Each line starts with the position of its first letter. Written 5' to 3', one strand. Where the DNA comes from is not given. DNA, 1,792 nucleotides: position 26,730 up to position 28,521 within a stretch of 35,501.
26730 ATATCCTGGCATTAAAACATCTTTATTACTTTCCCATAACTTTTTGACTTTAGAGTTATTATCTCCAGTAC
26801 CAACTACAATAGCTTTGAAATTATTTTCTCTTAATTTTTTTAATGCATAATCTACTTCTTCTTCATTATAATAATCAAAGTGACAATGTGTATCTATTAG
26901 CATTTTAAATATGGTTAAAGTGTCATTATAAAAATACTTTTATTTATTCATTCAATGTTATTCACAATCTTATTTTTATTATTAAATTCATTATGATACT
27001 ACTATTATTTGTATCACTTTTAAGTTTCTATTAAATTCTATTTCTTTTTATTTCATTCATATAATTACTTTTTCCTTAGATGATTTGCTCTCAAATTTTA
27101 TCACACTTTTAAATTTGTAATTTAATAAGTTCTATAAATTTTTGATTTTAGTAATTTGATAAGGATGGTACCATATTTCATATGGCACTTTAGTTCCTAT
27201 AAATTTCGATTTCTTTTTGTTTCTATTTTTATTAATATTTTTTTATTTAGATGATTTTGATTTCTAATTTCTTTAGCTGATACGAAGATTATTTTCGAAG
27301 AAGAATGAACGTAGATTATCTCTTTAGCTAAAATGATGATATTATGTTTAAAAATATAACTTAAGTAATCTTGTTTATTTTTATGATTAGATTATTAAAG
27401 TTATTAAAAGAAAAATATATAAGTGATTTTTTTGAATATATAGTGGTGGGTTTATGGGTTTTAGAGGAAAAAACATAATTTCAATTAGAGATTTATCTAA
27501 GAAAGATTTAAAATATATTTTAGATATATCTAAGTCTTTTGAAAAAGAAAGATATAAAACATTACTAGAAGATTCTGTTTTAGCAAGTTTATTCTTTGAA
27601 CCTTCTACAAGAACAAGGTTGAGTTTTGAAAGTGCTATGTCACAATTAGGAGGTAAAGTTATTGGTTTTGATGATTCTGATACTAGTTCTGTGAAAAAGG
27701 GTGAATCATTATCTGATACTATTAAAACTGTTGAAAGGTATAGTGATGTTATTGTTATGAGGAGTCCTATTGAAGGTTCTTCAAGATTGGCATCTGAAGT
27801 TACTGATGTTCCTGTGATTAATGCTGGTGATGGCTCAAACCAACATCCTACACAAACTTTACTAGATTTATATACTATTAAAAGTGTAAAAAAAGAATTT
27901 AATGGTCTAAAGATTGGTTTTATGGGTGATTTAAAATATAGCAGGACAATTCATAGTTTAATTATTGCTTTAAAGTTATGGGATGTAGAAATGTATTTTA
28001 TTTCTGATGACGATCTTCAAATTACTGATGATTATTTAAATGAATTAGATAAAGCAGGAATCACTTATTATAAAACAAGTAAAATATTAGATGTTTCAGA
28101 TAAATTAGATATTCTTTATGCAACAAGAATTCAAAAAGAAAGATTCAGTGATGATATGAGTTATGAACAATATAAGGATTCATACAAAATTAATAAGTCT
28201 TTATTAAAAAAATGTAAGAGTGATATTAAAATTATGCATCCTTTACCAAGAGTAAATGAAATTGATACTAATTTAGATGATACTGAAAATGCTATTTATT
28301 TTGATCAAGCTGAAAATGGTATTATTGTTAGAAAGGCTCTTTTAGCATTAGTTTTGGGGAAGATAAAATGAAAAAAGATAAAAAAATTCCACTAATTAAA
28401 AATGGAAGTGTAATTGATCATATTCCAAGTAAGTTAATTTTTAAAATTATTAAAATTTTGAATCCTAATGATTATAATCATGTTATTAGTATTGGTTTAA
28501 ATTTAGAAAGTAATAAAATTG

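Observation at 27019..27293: Colinear intergenic repeat of about 275 bp present at two loci 8 kb apart (second copy 35012-35293), each with an internal tandem duplication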

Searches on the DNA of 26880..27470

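Call 36: search_rna_families(source=window, start=26880, end=27470, threshold=evalue, max_evalue=5)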
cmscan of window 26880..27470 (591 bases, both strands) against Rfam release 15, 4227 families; matches with E-value up to 5: 1.
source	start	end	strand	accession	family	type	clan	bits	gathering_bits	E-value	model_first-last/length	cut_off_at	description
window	27276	27328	+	RF00149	snoZ103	Gene; snRNA; snoRNA; CD-box;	-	15.9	44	4.2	1-100/100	no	Small nucleolar RNA Z103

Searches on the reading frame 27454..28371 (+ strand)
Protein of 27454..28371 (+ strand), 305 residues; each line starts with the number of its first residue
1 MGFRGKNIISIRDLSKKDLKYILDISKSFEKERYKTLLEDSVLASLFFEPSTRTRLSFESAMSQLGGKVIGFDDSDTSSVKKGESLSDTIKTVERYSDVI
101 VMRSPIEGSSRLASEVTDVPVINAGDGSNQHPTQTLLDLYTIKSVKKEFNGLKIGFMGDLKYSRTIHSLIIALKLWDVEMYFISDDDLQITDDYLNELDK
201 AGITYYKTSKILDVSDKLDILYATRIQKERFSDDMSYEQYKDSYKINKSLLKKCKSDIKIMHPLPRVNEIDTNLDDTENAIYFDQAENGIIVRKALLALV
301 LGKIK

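Call 63: find_homologous_proteins(query=window:27454-28371:+, max_evalue=1e-80)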
Query window:27454-28371:+ (305 aa): 6002 proteins with E <= 1e-80 among 8000 candidates; the best 120 are listed.
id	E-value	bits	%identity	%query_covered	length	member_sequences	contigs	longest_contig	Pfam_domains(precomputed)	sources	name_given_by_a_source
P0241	8.0e-181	618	94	100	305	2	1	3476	PF00185.31,PF02729.27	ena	-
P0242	7.2e-132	457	83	85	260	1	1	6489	PF00185.31,PF02729.27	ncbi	ncbi:MAG: aspartate carbamoyltransferase, partial [Candidatus Woesearchaeota archaeon]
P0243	2.8e-126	439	68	100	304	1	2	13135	PF00185.31,PF02729.27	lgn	-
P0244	6.9e-126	438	66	100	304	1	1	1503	PF00185.31,PF02729.27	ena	-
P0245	1.2e-124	434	65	100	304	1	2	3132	PF00185.31,PF02729.27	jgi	jgi:aspartate carbamoyltransferase catalytic subunit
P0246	2.2e-124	433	65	100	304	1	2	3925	PF00185.31,PF02729.27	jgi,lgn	jgi:aspartate carbamoyltransferase catalytic subunit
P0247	5.3e-124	432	65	100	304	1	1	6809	PF00185.31,PF02729.27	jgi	-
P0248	7.0e-124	431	63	100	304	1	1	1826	PF00185.31,PF02729.27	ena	-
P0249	7.1e-124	431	65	100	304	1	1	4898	PF00185.31,PF02729.27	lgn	-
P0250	8.0e-124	431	63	100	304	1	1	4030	PF00185.31,PF02729.27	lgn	-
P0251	8.6e-124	431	65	100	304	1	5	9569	PF00185.31,PF02729.27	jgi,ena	-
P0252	1.2e-123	430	64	100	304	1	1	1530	PF00185.31,PF02729.27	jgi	jgi:aspartate carbamoyltransferase catalytic subunit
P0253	1.2e-123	430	65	100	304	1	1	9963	PF00185.31,PF02729.27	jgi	jgi:aspartate carbamoyltransferase catalytic subunit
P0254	1.2e-123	430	64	100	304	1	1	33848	PF00185.31,PF02729.27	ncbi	-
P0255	1.6e-123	430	64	100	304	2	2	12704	PF00185.31,PF02729.27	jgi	jgi:aspartate carbamoyltransferase catalytic subunit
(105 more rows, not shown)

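Call 64: find_encoding_contigs(protein=P0241, flank=10000, max_places=4)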
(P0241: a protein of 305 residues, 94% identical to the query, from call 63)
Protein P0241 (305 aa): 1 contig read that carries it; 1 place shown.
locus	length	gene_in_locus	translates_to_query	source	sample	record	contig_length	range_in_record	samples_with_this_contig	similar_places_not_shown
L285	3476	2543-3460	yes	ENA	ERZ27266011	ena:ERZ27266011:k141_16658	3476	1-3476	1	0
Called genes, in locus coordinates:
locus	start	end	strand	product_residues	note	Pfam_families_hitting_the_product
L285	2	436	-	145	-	?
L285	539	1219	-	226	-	PF00535:Glycos_transf_2, PF10111:Glyco_tranf_2_2, PF13641:Glyco_tranf_2_3 (weak)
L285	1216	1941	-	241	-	PF01026:TatD_DNase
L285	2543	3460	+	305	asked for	PF02729:OTCace_N, PF00185:OTCace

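Call 65: find_encoding_contigs(protein=P0242, flank=10000, max_places=4)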
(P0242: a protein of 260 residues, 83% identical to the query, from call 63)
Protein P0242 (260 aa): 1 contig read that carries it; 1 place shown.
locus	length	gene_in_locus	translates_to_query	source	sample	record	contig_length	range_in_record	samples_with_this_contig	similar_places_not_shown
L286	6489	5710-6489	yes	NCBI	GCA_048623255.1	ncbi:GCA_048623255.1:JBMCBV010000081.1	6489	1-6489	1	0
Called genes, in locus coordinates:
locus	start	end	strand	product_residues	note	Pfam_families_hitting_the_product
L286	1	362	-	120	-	?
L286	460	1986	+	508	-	-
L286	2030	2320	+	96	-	-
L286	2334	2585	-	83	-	PF01866:Diphthamide_syn (weak)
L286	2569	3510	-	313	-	-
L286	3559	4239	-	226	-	PF00535:Glycos_transf_2, PF10111:Glyco_tranf_2_2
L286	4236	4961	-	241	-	PF01026:TatD_DNase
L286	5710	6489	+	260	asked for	PF02729:OTCace_N, PF00185:OTCace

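Call 80: find_encoding_contigs(protein=P0243, flank=6000, max_places=3)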
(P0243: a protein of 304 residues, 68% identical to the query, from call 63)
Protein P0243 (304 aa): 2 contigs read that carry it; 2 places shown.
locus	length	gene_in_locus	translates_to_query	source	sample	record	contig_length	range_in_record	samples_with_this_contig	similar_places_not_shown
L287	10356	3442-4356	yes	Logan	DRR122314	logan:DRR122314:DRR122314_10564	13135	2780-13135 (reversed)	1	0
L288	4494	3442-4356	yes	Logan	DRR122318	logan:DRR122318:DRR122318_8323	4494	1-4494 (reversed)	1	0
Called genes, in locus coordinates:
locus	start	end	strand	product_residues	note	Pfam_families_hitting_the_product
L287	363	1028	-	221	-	PF03205:MobB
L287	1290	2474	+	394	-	-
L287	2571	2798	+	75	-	-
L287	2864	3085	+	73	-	-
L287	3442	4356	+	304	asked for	PF02729:OTCace_N, PF00185:OTCace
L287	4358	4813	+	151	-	PF01948:PyrI, PF02748:PyrI_C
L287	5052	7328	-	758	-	PF06452:CBM9_1, PF19313:DUF5916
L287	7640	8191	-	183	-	PF13344:Hydrolase_6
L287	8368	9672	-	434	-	PF02492:cobW (weak)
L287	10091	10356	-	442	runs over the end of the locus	PF00675:Peptidase_M16 (faint), PF05193:Peptidase_M16_C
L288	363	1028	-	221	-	PF03205:MobB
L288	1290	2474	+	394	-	-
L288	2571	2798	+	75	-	-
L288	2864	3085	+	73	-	PF00696:AA_kinase (weak)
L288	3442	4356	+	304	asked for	PF02729:OTCace_N, PF00185:OTCace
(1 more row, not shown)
